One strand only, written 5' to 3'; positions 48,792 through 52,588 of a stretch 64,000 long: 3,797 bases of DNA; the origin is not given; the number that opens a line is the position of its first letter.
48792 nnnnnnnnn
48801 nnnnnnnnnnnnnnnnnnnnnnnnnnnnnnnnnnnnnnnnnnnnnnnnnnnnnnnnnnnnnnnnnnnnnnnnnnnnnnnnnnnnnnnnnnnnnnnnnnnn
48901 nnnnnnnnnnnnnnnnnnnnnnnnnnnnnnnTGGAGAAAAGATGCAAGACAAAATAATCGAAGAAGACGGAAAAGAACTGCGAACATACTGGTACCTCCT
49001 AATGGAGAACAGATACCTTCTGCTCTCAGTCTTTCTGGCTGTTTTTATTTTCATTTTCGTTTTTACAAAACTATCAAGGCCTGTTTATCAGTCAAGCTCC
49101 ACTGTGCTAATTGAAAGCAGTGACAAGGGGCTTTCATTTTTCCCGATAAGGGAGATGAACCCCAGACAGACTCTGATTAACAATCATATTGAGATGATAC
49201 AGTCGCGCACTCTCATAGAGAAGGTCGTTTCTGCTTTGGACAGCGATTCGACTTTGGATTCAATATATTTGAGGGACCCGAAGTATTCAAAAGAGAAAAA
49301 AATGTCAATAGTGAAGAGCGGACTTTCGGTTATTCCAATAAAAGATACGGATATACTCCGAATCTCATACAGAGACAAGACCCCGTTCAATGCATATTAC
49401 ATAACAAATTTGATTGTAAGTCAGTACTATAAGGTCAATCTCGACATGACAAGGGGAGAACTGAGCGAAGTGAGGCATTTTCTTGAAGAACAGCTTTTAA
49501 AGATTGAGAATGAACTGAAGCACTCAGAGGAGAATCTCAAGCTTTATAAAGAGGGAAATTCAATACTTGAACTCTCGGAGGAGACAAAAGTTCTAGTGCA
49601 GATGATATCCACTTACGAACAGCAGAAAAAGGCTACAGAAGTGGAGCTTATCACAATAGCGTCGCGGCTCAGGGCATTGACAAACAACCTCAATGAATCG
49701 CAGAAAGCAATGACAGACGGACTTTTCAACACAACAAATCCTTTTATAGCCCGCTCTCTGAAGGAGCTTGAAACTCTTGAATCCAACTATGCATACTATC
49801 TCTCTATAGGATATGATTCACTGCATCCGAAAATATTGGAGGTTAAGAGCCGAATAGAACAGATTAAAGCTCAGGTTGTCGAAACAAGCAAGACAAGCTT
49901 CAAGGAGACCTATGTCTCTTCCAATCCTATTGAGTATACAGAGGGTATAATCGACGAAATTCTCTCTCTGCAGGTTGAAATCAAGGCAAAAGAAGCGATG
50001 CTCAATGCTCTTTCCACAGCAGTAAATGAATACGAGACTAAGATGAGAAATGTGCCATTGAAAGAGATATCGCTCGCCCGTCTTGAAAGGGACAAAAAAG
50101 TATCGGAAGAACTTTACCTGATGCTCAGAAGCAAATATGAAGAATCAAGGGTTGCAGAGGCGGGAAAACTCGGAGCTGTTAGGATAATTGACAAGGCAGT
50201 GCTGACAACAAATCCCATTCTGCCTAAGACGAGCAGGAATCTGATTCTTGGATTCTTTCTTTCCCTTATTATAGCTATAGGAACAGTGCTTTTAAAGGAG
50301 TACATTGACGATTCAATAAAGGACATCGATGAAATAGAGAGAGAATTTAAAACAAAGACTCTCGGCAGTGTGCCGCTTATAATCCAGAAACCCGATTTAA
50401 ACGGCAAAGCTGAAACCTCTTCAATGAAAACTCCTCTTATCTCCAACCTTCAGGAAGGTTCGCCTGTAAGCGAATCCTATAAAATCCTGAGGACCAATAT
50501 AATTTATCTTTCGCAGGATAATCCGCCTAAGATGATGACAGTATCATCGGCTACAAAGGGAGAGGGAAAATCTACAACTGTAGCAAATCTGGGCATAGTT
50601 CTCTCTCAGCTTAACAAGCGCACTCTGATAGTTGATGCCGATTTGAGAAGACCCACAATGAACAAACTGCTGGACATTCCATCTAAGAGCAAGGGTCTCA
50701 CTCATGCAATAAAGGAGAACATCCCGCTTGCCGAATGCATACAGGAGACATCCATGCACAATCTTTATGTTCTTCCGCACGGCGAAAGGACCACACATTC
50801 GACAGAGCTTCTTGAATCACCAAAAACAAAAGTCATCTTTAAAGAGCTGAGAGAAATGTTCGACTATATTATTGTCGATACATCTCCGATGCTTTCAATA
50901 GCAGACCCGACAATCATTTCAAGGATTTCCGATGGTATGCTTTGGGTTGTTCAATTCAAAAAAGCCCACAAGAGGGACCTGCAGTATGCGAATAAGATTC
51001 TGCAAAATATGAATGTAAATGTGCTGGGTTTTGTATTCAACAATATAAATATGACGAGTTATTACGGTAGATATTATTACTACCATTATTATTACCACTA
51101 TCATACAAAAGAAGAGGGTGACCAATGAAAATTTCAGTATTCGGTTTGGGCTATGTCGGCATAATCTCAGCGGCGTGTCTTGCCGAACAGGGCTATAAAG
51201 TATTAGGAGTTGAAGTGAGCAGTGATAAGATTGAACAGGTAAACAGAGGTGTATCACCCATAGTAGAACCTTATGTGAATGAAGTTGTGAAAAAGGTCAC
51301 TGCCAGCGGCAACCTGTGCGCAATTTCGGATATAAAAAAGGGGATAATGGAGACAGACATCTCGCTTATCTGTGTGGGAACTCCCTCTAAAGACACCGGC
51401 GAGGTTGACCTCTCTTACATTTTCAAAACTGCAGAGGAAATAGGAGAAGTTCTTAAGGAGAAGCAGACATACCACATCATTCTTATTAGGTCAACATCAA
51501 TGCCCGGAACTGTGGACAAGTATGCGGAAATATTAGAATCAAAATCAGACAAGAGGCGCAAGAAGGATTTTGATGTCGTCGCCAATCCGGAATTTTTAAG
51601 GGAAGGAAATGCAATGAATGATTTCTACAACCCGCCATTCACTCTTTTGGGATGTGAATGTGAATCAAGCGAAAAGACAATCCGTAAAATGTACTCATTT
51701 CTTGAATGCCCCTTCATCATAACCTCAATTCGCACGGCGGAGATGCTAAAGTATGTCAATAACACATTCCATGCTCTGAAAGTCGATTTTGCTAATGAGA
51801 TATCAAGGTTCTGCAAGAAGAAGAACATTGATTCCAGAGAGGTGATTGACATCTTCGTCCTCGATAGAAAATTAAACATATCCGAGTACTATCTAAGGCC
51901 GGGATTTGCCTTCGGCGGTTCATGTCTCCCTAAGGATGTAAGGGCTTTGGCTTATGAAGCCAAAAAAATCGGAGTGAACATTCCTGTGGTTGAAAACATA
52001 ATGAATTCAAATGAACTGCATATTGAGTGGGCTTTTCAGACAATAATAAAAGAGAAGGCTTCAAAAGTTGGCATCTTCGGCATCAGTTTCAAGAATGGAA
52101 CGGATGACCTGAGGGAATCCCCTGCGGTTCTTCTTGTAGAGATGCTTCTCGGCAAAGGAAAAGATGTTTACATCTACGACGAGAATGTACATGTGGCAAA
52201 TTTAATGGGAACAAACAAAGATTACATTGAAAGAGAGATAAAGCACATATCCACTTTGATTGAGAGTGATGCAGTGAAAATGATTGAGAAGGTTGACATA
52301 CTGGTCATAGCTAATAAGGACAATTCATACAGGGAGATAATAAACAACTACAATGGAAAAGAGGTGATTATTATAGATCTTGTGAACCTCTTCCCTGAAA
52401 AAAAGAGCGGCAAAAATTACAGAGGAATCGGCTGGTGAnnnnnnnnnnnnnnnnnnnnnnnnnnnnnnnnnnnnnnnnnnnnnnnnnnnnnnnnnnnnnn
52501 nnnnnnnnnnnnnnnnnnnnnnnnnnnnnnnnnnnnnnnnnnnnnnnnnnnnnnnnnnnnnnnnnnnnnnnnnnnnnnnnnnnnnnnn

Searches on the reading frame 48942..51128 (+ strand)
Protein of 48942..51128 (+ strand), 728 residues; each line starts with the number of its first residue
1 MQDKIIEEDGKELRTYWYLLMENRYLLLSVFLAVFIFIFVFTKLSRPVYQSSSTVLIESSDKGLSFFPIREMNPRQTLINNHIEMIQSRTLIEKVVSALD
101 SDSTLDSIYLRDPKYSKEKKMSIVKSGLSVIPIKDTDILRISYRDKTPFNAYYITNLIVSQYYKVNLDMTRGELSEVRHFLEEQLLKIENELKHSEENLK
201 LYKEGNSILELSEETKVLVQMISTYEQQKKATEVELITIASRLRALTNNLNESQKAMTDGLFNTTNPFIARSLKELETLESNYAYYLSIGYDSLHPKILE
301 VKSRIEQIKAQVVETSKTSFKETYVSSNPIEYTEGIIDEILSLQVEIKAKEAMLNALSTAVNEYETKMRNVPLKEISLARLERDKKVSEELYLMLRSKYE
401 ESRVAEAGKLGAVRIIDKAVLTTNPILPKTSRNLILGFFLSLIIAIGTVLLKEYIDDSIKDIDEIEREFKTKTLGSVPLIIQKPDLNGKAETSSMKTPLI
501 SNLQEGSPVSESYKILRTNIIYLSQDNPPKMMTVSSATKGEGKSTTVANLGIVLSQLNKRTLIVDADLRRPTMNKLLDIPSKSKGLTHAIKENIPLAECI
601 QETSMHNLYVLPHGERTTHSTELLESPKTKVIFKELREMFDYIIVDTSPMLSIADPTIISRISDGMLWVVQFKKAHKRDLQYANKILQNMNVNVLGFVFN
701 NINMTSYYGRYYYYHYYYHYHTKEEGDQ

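Call 34: search_protein_families(library=pfam, proteins=[window:48942-51128:+])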
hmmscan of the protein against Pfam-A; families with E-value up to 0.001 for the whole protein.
window:48942-51128:+ (728 aa): 6 families
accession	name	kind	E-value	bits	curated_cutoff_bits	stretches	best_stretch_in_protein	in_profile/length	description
PF13807.11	GNVR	-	6.3e-18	64.9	27.7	1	378-453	7-81/82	G-rich domain on putative tyrosine kinase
PF13614.12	AAA_31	-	5.5e-16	59.4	27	1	531-674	3-151/177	AAA domain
PF10609.15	ParA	-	8.6e-12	45.4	27.1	1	530-701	4-174/246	NUBPL iron-transfer P-loop NTPase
PF02706.20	Wzz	-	6.4e-09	36.4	25.5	1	13-99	5-91/91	Chain length determinant protein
PF01656.29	CbiA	-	2.2e-07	31.3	25.4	1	535-703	4-84/125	CobQ/CobB/MinD/ParA nucleotide binding domain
PF06564.18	CBP_BcsQ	-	0.00023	21.2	21.3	1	532-675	4-150/234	Cellulose biosynthesis protein BcsQ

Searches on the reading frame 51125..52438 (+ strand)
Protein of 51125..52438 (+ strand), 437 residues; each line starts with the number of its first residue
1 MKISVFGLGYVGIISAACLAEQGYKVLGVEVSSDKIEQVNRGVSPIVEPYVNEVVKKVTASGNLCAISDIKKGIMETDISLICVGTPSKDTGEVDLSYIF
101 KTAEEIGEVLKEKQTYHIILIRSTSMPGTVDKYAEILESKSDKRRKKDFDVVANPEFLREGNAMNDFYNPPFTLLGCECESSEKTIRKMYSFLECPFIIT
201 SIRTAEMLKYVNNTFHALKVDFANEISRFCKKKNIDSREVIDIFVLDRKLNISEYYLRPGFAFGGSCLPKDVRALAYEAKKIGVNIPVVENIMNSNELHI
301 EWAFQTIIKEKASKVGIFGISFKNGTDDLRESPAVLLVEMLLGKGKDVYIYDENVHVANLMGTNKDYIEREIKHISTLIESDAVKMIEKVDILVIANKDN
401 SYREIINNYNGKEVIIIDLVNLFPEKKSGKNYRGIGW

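Call 34: search_protein_families(library=pfam, proteins=[window:51125-52438:+])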
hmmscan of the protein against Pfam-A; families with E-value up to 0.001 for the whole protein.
window:51125-52438:+ (437 aa): 4 families
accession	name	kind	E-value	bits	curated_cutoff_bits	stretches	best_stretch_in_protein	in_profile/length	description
PF03721.20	UDPG_MGDP_dh_N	-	4.9e-55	186.4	27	1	1-188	1-186/187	UDP-glucose/GDP-mannose dehydrogenase family, NAD binding domain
PF00984.24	UDPG_MGDP_dh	-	1.1e-29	102.8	25.4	1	203-297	1-93/94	UDP-glucose/GDP-mannose dehydrogenase family, central domain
PF03720.21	UDPG_MGDP_dh_C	-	5.2e-16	59.3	30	1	316-423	1-101/103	UDP-glucose/GDP-mannose dehydrogenase family, UDP binding domain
PF01210.29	NAD_Gly3P_dh_N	-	6.3e-05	23.4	23.1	0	2-91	1-82/158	NAD-dependent glycerol-3-phosphate dehydrogenase N-terminus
